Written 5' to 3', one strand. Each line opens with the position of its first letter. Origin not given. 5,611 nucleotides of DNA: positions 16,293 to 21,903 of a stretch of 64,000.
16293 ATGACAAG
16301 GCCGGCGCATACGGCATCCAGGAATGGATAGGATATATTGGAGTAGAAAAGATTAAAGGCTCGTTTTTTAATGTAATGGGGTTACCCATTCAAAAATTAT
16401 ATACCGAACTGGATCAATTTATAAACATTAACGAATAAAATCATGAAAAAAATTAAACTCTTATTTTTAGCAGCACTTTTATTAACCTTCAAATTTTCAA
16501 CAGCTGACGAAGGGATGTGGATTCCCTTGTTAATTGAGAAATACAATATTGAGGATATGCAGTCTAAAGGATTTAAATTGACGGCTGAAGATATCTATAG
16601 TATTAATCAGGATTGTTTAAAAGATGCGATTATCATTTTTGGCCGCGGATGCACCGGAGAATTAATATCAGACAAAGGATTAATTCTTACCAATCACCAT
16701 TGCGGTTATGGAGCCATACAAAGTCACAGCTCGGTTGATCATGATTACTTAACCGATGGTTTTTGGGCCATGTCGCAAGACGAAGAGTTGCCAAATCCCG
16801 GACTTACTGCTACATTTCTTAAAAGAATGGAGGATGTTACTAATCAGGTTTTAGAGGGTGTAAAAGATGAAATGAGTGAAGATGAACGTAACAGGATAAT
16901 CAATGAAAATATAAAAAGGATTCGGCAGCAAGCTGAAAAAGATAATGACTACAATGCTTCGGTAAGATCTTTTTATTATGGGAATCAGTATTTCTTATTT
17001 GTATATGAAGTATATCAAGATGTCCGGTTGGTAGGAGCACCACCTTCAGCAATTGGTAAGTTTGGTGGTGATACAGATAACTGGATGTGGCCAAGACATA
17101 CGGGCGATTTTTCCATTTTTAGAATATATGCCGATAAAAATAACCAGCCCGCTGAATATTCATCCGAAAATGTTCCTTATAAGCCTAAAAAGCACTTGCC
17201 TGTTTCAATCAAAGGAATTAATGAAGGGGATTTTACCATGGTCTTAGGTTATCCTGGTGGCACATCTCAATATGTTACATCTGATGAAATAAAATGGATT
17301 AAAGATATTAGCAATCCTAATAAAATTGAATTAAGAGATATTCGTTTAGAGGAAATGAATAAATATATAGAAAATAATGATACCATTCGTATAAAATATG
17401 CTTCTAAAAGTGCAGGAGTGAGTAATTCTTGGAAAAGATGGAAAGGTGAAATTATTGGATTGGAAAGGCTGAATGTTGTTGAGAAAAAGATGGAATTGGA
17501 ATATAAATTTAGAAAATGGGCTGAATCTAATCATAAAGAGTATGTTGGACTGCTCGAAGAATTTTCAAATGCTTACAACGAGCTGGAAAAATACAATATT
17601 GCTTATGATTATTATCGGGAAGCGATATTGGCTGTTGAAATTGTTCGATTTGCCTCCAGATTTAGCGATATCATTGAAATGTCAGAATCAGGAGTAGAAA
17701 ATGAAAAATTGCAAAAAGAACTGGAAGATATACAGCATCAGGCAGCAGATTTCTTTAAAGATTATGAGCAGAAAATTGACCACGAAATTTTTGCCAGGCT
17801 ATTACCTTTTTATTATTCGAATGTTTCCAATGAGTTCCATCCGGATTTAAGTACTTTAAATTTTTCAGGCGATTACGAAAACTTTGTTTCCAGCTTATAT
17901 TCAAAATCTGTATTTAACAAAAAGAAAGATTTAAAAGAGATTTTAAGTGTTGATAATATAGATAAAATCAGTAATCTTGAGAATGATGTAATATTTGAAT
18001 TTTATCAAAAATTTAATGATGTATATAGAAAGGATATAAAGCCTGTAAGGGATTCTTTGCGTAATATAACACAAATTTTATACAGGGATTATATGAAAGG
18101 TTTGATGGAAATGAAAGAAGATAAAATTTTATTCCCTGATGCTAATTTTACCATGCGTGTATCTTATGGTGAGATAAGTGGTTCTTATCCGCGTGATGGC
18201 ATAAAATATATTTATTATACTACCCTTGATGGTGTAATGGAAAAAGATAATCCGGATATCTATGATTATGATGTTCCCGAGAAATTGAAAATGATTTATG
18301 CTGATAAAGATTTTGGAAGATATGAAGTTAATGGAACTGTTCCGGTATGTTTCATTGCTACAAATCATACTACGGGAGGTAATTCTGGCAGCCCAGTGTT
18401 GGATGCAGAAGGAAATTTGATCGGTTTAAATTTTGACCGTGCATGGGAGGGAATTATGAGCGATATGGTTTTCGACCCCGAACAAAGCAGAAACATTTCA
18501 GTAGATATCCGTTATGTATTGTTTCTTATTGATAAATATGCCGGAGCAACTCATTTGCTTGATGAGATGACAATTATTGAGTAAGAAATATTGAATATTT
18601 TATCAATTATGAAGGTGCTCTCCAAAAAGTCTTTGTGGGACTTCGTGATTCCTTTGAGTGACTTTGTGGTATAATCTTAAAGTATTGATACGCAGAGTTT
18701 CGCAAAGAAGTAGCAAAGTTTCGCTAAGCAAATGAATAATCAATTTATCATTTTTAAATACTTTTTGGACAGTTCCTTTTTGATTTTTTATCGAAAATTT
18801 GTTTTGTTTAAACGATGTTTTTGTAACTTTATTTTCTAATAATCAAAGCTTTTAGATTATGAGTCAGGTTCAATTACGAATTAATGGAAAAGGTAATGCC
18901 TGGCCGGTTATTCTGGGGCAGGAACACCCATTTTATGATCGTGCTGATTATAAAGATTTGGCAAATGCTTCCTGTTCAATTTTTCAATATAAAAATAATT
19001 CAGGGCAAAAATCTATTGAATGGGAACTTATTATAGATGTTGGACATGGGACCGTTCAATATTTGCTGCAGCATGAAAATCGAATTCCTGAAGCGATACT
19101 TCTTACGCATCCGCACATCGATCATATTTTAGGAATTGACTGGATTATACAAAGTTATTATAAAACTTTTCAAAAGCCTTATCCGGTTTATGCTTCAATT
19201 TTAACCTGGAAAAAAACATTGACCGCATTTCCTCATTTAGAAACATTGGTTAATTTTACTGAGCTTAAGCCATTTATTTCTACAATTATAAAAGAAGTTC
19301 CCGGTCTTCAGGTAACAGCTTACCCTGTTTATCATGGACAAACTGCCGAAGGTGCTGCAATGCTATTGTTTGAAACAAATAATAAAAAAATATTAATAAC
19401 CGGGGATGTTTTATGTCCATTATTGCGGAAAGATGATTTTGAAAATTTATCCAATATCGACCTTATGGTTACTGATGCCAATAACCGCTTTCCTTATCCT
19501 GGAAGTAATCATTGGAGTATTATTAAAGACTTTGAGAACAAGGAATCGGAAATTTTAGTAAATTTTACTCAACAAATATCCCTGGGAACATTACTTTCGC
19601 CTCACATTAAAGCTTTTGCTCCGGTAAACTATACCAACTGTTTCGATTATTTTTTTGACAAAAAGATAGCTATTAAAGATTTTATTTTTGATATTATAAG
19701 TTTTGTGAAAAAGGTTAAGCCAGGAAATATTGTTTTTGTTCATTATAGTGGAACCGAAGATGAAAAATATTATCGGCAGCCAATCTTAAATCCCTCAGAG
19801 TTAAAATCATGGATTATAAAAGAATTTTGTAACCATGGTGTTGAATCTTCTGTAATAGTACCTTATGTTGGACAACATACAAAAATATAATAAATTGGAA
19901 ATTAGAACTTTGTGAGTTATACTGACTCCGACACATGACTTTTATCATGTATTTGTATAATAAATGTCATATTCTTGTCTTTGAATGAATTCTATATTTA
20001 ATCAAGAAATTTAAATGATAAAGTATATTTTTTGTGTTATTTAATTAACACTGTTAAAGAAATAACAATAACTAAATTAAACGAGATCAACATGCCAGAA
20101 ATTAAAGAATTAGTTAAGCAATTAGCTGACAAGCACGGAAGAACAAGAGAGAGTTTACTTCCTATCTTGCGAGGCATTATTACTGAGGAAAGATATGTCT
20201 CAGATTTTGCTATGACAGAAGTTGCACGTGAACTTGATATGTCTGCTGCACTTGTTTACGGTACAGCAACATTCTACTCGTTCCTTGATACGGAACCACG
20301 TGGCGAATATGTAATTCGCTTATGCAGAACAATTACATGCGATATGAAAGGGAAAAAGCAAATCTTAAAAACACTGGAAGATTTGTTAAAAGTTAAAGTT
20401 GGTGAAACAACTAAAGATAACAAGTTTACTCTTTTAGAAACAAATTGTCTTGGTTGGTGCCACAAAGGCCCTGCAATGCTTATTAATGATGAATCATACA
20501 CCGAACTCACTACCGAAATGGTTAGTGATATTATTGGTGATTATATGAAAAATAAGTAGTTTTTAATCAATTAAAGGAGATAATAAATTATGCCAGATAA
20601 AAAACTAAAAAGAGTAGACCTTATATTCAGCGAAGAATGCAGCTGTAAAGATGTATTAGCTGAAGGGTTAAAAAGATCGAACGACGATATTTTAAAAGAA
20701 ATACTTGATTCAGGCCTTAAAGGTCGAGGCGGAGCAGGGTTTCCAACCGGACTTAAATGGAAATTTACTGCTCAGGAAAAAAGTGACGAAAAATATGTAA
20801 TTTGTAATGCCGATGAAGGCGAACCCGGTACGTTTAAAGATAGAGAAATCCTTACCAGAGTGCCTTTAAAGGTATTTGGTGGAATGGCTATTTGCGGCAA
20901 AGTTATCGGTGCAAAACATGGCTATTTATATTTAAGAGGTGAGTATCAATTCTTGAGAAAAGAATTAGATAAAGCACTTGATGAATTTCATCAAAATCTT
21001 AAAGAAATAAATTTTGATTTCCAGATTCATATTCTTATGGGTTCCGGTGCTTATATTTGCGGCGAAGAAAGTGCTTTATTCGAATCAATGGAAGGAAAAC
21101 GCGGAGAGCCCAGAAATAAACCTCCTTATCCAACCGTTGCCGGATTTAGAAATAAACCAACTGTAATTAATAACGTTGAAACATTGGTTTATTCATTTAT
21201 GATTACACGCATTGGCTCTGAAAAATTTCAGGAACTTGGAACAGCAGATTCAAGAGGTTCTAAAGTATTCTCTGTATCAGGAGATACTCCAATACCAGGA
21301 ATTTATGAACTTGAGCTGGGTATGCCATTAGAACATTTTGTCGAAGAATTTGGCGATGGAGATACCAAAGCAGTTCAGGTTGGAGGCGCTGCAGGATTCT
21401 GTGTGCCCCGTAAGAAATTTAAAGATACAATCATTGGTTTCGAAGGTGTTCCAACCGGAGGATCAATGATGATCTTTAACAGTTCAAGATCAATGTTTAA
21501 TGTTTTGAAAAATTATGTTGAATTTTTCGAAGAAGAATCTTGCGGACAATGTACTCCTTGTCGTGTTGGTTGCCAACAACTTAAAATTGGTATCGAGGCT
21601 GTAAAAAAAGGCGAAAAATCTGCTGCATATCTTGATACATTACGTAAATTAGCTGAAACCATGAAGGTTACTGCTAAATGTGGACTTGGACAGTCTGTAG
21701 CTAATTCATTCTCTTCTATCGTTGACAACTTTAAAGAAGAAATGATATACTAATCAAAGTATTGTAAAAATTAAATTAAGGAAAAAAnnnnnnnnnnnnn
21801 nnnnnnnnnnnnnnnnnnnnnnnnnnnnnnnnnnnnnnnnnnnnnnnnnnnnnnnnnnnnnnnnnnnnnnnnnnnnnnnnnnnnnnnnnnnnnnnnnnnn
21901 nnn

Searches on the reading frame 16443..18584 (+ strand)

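Call 63: search_protein_families(library=pfam, proteins=[window:16443-18584:+], max_evalue=0.000001)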
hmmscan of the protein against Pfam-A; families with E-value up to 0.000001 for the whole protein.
window:16443-18584:+ (713 aa): 2 families
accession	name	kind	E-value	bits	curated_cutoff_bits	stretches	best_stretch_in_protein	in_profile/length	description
PF10459.15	Peptidase_S46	-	4.7e-234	779.6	22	1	21-711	1-698/698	Peptidase S46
PF13365.12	Trypsin_2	-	1e-07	33.2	27.6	0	639-662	121-144/144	Trypsin-like peptidase domain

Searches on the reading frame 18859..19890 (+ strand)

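Call 63: search_protein_families(library=pfam, proteins=[window:18859-19890:+], max_evalue=0.000001)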
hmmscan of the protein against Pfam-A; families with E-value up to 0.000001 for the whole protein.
window:18859-19890:+ (343 aa): 2 families
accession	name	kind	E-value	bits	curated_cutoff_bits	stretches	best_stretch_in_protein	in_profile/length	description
PF12706.13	Lactamase_B_2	-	7.1e-11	42.5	27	1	73-210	27-167/200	Beta-lactamase superfamily domain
PF00753.33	Lactamase_B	-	3e-08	34.3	22.7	1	59-187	20-153/196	Metallo-beta-lactamase superfamily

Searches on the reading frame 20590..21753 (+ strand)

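Call 63: search_protein_families(library=pfam, proteins=[window:20590-21753:+], max_evalue=0.000001)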
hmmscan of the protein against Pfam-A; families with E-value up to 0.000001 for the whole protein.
window:20590-21753:+ (387 aa): 2 families
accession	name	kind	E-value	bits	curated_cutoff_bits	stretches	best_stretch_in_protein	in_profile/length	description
PF01512.22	Complex1_51K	-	2.2e-41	141.6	31.2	1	39-200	2-146/150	Nuo51 FMN-binding domain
PF10589.14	NADH_4Fe-4S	-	4.4e-25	87.8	23.5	1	305-385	2-82/85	NADH-ubiquinone oxidoreductase-F iron-sulfur binding region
